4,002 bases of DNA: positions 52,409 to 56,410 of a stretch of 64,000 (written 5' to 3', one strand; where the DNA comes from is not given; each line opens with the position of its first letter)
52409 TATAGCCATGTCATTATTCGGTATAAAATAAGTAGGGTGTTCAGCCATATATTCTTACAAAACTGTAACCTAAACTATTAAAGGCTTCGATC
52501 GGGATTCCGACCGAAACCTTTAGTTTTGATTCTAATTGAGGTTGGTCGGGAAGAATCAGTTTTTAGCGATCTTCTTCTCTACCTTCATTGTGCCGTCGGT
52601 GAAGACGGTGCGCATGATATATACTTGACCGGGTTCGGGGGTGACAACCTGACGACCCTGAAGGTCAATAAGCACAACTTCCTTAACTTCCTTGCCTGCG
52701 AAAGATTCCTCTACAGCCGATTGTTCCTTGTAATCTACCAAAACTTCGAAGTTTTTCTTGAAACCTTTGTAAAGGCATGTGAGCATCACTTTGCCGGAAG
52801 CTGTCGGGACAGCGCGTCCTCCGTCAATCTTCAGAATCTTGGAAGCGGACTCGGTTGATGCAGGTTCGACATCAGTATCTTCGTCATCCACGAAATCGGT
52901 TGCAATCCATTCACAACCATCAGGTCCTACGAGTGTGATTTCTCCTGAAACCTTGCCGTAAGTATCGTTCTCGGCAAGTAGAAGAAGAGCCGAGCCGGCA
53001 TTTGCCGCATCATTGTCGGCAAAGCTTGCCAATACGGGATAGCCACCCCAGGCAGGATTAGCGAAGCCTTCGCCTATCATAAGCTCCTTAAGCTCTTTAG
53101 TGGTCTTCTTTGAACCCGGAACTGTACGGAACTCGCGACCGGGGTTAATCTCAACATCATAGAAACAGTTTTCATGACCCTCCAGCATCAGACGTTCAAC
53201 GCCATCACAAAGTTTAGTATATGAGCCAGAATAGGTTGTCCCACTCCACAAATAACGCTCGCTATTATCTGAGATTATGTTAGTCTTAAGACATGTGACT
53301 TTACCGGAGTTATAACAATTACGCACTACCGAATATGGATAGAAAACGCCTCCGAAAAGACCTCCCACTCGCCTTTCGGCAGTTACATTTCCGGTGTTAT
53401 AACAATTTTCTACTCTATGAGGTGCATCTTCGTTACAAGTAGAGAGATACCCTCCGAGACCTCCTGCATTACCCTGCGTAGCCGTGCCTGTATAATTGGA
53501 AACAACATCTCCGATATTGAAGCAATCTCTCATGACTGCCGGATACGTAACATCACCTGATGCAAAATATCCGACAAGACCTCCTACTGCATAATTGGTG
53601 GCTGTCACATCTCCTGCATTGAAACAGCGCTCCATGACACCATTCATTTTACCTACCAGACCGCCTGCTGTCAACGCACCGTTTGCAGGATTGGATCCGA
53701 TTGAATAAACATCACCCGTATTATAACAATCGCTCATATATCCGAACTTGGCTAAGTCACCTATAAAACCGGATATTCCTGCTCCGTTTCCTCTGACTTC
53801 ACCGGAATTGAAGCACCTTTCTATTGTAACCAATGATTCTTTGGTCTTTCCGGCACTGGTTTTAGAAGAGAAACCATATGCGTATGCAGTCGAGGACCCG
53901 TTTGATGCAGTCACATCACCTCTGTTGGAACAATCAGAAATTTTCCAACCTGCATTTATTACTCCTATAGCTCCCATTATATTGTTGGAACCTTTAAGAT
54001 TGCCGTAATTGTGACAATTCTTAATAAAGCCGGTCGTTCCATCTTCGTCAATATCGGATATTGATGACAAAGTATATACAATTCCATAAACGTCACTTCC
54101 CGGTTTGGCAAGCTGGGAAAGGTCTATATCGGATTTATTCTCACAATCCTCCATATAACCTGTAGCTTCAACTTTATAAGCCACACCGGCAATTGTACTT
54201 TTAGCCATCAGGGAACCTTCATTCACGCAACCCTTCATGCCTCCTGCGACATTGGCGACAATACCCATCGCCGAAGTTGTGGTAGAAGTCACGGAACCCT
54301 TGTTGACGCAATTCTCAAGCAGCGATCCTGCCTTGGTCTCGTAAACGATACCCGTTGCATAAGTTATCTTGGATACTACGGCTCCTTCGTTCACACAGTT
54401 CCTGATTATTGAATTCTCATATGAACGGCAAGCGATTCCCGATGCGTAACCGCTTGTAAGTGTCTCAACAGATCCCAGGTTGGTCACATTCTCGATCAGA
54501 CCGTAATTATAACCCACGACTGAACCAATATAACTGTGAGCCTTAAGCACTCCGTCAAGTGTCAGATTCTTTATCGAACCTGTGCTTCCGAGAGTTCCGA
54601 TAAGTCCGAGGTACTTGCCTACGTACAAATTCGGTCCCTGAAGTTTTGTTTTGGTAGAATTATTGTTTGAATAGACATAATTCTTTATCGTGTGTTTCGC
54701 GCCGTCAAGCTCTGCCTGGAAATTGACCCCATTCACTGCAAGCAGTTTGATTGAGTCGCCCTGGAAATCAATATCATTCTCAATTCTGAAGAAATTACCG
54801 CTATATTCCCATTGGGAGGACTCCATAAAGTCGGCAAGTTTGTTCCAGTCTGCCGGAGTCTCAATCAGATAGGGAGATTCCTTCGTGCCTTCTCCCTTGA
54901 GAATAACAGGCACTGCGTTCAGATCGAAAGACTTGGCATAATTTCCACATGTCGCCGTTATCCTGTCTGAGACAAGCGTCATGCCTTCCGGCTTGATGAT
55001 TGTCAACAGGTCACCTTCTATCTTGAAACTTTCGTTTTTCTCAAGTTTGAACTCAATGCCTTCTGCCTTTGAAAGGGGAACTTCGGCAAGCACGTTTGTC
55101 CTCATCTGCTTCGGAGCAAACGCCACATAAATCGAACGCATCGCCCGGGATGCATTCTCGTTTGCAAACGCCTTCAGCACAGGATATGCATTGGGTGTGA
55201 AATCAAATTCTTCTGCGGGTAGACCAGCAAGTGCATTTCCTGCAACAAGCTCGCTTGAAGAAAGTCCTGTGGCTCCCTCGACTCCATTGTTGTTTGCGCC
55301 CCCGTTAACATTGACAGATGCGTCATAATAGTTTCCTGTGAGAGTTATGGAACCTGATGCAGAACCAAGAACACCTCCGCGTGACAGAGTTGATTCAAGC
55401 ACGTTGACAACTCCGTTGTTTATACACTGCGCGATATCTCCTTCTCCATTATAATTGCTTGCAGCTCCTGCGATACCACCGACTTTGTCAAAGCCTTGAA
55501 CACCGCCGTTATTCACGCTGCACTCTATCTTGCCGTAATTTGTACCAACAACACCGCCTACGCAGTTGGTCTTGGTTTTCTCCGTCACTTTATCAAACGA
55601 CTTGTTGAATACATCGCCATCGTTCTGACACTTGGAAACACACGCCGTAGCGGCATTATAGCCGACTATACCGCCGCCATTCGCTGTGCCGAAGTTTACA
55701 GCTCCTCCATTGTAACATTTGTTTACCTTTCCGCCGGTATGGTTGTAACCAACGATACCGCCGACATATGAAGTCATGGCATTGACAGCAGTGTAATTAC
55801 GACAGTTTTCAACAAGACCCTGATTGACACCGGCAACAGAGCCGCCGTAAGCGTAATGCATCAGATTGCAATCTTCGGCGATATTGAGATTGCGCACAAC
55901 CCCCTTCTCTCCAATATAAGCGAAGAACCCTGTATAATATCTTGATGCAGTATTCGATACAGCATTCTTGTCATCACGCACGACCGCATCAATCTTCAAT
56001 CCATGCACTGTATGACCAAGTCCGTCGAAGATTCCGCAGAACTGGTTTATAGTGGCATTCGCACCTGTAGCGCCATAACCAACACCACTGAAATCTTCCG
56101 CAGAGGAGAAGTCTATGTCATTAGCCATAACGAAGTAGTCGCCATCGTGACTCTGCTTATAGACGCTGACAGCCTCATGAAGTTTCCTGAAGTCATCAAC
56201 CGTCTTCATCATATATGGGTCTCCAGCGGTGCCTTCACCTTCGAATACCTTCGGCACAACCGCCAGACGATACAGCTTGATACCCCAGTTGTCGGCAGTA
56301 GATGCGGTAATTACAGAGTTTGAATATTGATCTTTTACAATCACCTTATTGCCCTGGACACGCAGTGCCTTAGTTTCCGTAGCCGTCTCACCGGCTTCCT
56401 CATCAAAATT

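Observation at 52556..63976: Tandem giant GLUG-repeat paralogs with a mosaic identity pattern indicating gene conversion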

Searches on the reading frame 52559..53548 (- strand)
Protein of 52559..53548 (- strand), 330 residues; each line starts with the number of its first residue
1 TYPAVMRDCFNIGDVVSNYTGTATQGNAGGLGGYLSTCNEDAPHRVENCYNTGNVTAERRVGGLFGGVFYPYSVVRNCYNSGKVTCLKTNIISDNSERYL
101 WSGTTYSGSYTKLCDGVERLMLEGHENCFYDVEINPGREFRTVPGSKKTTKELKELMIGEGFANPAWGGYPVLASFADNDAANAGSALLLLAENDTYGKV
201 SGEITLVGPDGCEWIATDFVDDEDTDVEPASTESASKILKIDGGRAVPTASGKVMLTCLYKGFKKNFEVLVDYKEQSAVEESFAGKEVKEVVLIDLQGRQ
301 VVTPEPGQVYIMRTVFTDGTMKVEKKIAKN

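Call 46: predict_structure(alignment_id=A2)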
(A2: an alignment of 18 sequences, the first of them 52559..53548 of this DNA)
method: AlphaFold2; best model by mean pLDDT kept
length: 330 residues; sequences in the alignment: 18
mean_pLDDT: 86.0   pTM: 0.76
mean pLDDT of the five models: 86.0, 85.1, 84.1, 83.2, 82.6
residues with pLDDT >= 90: 176; 70-90: 115; 50-70: 32; < 50: 7
segments of 3 or more residues with pLDDT < 50: 222-227
pLDDT, mean of each block of 10 residues (from residue 1): 84 89 77 88 94 92 91 95 90 81 88 91 93 77 85 93 95 96 96 87 94 92 48 77 92 94 94 69 67 87 81 85 80
secondary structure, 60 per line:
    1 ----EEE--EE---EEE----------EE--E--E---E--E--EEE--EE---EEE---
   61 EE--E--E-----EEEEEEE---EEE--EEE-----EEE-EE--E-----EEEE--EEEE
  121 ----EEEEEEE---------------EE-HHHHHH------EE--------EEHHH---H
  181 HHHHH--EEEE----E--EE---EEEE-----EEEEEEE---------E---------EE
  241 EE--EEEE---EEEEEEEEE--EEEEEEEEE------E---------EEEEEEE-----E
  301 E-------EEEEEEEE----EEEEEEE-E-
elements in order: E5-7 E15-17 E45-47 E55-57 E74-80 E84-86 E89-91 E97-99 E111-114 E117-120 E125-131 H150-155 H180-185 E188-191 E204-207 E213-219 E239-242 E245-248 E252-260 E263-271 E288-294 E309-316 E321-327

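Call 48: fold_search(model_id=the predicted structure, library=pdb)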
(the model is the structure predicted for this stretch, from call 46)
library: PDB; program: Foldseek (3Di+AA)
matches with E <= 10: 1329; with E <= 0.001: 0
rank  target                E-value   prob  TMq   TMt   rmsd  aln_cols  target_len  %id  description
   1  6xlq_A                1.9e-03  0.98  0.16  0.23  14.1       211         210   11  Crystal Structure of the Human BTN3A1 Ectodomain in Complex with the CTX-2026 Fab (released 2020-09-02)
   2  3bp5_B                2.5e-03  0.96  0.16  0.25  15.7       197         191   11  Crystal structure of the mouse PD-1 and PD-L2 complex (released 2008-07-15)
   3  9cym_L                2.5e-03  0.92  0.16  0.22  14.5       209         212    9  Structure of LAG3 bound to the MHC class II molecule I-A(b) (released 2024-08-21)
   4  7ok5_A                2.9e-03  0.98  0.16  0.10  12.9       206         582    8  Crystal structure of mouse neurofascin 155 immunoglobulin domains (released 2022-12-14)
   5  5ag8_A                2.9e-03  0.96  0.14  0.27  14.6       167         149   17  CRYSTAL STRUCTURE OF A MUTANT (665I6H) OF THE C-TERMINAL DOMAIN OF RGPB (released 2016-04-06)
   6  1o75_A                3.3e-03  0.72  0.18  0.16  18.1       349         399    9  Tp47, the 47-Kilodalton Lipoprotein of Treponema pallidum (released 2002-11-01)
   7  8s80_B                3.5e-03  0.99  0.19  0.27  13.4       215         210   10  Domains 4 and 5 of Sap S-layer protein from Bacillus anthracis (released 2024-11-20)
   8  5e09                  4.1e-03  0.87  0.16  0.11  14.4       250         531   10  Structural Insight of a Trimodular Halophilic Cellulase with a Family 46 Carbohydrate-Binding Module (released 2016-10-05)
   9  9jqr_B                4.5e-03  0.89  0.15  0.16  14.6       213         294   10  Cryo-EM structure of the Vgamma9Vdelta2 TCR-engaged BTN3A1-BTN3A2-BTN2A1 complex (released 2025-06-18)
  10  4xb7_A                5.3e-03  0.96  0.17  0.15  13.3       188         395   12  Crystal structure of Dscam1 isoform 4.4, N-terminal four Ig domains (released 2015-12-16)
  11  7tze_C                5.6e-03  0.99  0.20  0.28  12.9       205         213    9  Structure of murine LAG3 domains 1-2 (released 2022-05-11)
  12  4x9b_B                5.6e-03  0.97  0.18  0.15  14.1       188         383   11  Crystal structure of Dscam1 isoform 4.44, N-terminal four Ig domains (released 2015-12-16)
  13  9rcu_A                5.9e-03  0.97  0.17  0.20  13.5       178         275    7  Cardioderma bat coronavirus 2B receptor binding domain in complex with human CEACAM6 (released 2026-04-08)
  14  3dmk_A                6.2e-03  0.97  0.17  0.08  15.1       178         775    9  Crystal structure of Down Syndrome Cell Adhesion Molecule (DSCAM) isoform 1.30.30, N-terminal eight Ig domains (released 2008-10-07)
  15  9cyl_L                6.2e-03  0.85  0.15  0.22  16.2       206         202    8  Structure of LAG3 loop1 deletion bound to the MHC class II molecule I-A(b) (released 2024-08-21)
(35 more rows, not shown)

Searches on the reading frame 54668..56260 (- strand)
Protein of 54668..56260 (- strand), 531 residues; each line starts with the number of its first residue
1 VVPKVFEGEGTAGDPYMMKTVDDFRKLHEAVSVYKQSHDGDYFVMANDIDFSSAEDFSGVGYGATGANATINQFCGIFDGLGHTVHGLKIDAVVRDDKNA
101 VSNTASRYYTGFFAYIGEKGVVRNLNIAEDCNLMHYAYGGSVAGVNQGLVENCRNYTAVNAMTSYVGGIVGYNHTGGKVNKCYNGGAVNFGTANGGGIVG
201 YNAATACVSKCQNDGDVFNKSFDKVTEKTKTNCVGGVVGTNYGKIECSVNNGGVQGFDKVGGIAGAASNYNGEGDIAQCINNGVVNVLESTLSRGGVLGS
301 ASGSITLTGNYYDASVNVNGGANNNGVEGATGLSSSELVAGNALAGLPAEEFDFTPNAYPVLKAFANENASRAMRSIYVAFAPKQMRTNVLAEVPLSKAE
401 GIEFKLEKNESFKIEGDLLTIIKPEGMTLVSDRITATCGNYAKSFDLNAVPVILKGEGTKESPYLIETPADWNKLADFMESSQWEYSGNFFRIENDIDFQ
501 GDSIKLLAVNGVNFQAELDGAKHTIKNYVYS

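Call 78: predict_structure(alignment_id=A3)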
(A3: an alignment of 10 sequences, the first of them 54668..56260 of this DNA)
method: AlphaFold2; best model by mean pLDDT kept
length: 531 residues; sequences in the alignment: 10
mean_pLDDT: 89.3   pTM: 0.88
mean pLDDT of the five models: 89.3, 87.8, 87.6, 86.7, 86.4
residues with pLDDT >= 90: 335; 70-90: 163; 50-70: 29; < 50: 4
segments of 3 or more residues with pLDDT < 50: none
pLDDT, mean of each block of 10 residues (from residue 1): 73 94 92 89 96 86 60 94 96 85 84 96 98 93 98 97 93 97 96 92 97 94 65 94 97 91 92 89 84 85 90 81 74 94 92 96 96 95 83 91 94 94 85 93 90 84 92 90 78 94 84 80 90 60
secondary structure, 60 per line:
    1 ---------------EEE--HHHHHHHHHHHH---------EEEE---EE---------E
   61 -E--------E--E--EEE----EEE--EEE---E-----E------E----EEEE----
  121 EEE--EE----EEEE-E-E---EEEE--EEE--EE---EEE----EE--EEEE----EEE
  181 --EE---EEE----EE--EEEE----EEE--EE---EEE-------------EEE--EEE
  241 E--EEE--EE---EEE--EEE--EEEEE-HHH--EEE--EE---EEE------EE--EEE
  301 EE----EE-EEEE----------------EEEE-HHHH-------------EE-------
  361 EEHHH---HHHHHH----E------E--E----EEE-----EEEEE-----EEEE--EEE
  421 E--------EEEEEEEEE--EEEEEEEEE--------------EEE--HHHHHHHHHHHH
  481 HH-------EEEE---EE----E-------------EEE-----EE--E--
elements in order: E16-18 H21-32 E42-45 E77-79 E84-86 E89-91 E113-116 E121-123 E132-135 E143-146 E149-151 E159-161 E170-173 E178-180 E188-190 E199-202 E207-209 E217-219 E233-235 E238-241 E244-246 E254-256 E259-261 E264-268 E275-277 E285-287 E298-302 E310-313 E330-333 H335-338 H369-374 E394-396 E402-406 E412-415 E418-421 E430-438 E441-449 E464-466 H469-482 E490-493 E517-519
